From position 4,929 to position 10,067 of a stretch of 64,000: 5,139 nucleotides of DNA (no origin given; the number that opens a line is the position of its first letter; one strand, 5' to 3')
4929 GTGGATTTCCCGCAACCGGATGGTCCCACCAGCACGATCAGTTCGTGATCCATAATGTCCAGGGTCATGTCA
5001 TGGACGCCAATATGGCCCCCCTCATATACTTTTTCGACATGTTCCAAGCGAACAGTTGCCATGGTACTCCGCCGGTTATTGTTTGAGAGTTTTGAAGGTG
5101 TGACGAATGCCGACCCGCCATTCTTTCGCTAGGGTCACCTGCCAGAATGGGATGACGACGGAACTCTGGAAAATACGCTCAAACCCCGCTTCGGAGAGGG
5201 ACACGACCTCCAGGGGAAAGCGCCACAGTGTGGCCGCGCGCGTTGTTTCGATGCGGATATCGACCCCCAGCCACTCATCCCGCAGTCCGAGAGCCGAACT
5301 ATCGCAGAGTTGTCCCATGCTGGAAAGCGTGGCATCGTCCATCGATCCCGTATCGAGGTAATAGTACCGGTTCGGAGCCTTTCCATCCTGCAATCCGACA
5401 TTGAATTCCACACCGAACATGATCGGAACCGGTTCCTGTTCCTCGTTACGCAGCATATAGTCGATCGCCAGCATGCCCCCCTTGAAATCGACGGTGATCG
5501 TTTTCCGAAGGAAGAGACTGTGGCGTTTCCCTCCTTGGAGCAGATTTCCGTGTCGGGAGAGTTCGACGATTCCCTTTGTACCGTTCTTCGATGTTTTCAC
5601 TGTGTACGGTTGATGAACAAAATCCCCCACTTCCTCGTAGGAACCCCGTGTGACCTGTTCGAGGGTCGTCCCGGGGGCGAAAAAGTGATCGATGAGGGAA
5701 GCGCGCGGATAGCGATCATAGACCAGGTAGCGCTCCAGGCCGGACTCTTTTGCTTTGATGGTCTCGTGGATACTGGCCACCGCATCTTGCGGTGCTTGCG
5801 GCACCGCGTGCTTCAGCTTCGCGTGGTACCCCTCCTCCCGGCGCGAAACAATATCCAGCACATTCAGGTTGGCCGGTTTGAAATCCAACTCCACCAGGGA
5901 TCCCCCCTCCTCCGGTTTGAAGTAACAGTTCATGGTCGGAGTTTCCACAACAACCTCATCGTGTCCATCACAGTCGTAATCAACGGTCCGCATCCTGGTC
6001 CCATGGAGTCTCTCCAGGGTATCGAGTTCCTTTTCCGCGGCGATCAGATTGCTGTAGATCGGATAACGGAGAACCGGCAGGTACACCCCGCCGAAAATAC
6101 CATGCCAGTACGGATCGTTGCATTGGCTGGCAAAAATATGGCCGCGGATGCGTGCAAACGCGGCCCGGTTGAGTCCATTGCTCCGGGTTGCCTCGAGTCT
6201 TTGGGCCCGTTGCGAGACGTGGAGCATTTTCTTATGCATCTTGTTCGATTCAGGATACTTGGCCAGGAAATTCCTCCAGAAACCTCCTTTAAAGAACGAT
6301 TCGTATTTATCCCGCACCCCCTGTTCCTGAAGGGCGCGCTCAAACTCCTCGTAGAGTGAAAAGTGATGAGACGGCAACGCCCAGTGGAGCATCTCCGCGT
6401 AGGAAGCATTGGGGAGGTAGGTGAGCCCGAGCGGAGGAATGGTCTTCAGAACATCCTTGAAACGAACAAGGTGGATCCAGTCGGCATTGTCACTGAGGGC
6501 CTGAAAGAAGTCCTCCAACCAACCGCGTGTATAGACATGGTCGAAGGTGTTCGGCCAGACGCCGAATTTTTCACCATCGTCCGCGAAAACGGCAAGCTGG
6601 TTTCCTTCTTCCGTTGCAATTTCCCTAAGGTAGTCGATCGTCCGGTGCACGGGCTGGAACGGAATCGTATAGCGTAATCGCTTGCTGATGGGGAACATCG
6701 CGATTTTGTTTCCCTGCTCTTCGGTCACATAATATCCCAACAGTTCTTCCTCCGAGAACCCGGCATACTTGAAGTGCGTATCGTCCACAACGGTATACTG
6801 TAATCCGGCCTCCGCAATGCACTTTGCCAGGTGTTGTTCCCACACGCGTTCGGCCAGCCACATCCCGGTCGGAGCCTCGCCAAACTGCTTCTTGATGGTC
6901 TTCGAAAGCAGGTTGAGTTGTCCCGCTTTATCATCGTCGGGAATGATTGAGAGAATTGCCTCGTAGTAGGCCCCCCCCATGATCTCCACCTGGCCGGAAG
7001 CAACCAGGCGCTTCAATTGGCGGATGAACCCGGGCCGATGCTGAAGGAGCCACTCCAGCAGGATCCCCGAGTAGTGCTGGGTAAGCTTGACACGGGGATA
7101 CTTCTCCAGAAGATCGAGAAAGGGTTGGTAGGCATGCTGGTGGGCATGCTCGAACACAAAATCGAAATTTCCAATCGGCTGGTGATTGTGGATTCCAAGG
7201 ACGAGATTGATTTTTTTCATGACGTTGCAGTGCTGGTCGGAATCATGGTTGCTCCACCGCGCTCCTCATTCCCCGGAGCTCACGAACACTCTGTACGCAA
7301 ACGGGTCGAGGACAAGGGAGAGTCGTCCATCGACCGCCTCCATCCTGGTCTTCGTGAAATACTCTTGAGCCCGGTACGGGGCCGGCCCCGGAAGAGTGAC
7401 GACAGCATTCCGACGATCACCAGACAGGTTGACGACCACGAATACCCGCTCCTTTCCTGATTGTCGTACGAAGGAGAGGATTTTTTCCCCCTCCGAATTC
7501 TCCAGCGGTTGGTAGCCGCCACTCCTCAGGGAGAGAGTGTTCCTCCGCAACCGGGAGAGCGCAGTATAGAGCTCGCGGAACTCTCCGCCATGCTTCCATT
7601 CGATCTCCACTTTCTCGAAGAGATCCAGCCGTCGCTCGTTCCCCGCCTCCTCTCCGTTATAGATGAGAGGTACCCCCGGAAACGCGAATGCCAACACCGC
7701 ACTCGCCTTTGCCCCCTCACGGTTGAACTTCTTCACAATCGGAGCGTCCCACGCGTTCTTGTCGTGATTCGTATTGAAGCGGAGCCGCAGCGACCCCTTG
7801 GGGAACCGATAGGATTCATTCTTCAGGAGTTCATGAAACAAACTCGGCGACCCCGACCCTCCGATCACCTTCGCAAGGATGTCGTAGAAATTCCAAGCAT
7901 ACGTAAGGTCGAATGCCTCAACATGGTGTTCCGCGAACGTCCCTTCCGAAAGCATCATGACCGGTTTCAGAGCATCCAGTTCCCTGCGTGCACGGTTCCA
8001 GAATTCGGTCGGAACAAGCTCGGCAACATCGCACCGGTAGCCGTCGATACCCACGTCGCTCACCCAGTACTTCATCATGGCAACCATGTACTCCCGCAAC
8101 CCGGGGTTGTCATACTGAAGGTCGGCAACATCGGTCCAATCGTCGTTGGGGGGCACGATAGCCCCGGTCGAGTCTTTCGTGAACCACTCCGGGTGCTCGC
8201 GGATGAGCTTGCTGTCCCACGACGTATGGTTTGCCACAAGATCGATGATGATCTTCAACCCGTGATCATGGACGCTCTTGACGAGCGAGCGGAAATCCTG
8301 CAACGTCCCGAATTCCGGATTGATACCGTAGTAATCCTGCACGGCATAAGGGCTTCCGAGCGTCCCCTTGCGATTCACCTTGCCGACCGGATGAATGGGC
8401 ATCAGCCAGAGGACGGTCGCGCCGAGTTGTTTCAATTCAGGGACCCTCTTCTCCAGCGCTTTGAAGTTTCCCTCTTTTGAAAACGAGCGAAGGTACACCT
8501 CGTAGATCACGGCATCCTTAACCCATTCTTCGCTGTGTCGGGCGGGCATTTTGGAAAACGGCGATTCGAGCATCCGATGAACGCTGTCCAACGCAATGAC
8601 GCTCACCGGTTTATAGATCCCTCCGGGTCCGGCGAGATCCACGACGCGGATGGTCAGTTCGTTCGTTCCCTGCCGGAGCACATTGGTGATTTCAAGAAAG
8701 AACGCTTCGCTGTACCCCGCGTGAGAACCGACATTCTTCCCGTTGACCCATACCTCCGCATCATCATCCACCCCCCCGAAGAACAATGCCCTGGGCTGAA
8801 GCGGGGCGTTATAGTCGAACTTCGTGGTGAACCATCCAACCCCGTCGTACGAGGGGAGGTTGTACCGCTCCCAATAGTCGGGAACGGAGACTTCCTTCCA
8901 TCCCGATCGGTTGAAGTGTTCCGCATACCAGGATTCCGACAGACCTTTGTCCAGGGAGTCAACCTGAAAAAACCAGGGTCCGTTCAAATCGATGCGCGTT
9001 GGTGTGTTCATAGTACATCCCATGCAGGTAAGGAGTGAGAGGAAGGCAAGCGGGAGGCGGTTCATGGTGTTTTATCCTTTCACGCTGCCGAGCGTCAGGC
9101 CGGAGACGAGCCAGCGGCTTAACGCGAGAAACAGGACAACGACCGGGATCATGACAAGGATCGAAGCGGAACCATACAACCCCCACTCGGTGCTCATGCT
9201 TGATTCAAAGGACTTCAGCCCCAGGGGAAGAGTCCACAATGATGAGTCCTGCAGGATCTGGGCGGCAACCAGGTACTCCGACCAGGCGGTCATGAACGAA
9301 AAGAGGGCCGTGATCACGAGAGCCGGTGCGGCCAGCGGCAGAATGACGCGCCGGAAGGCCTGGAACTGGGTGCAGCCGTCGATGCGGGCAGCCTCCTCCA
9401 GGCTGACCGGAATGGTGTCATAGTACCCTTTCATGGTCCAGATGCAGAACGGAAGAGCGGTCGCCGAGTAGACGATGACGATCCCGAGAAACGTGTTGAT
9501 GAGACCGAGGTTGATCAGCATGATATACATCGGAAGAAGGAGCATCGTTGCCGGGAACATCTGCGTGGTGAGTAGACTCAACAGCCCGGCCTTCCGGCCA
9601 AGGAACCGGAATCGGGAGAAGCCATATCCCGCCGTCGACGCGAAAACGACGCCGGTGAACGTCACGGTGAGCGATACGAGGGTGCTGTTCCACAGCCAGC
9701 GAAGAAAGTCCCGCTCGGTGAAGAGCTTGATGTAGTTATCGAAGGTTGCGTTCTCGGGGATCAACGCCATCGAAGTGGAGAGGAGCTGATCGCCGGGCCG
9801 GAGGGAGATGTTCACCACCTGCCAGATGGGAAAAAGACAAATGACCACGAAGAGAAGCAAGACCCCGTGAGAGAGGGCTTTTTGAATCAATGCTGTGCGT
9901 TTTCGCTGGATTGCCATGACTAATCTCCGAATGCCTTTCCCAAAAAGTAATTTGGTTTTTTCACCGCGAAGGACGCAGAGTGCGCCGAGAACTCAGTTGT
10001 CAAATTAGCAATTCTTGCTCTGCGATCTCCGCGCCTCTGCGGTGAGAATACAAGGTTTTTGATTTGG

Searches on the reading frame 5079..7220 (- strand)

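Call 36: search_protein_families(library=pfam, proteins=[window:5079-7220:-], max_evalue=0.00001)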
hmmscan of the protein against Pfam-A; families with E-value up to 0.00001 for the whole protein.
window:5079-7220:- (714 aa): 4 families
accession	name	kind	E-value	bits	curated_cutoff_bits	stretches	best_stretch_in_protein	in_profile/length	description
PF09095.17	AmyA-gluTrfs_C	-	8e-81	272.2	22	1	414-703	1-282/284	Alpha-amylase/4-alpha-glucanotransferase, C-terminal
PF03065.20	Glyco_hydro_57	-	1.5e-52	179.2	21.2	1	8-270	2-291/291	Glycosyl hydrolase family 57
PF09094.16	AmyA-A_glucT_m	-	4.6e-31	107.5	27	1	313-397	1-78/80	Alpha-amylase/4-alpha-glucanotransferase, middle domain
PF01074.27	Glyco_hydro_38N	-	3.9e-09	36.8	25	1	26-149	24-147/270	Glycosyl hydrolases family 38 N-terminal domain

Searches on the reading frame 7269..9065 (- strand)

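Call 36: search_protein_families(library=pfam, proteins=[window:7269-9065:-], max_evalue=0.00001)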
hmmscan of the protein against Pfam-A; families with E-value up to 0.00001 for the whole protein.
window:7269-9065:- (599 aa): 4 families
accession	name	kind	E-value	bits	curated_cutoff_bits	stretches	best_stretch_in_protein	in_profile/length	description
PF00128.31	Alpha-amylase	-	4.4e-36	125.5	22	1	197-478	14-358/446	Alpha amylase, catalytic domain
PF02837.24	Glyco_hydro_2_N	-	2.8e-12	47.3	28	1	27-143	4-135/169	Glycosyl hydrolases family 2, sugar binding domain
PF16657.11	Malt_amylase_C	-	1.4e-09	38.3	27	1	516-592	1-74/75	Maltogenic Amylase, C-terminal domain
PF14701.12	hDGE_amylase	-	3.6e-08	33.4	27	1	199-293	19-115/439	Glycogen debranching enzyme, glucanotransferase domain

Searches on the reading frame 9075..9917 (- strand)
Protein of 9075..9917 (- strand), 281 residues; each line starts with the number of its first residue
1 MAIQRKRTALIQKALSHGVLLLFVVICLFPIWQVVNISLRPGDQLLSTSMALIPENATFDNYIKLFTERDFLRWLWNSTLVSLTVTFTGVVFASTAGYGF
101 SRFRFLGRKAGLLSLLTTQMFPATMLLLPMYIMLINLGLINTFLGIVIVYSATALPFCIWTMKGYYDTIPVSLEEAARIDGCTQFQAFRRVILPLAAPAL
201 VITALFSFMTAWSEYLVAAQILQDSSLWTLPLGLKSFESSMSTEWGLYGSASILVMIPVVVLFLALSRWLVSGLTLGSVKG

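Call 36: search_protein_families(library=pfam, proteins=[window:9075-9917:-], max_evalue=0.00001)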
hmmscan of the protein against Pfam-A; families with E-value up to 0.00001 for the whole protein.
window:9075-9917:- (281 aa): 1 family
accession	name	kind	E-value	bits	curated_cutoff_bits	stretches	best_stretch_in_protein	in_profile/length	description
PF00528.27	BPD_transp_1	-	2e-19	70.4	26.4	1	89-273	1-181/184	Binding-protein-dependent transport system inner membrane component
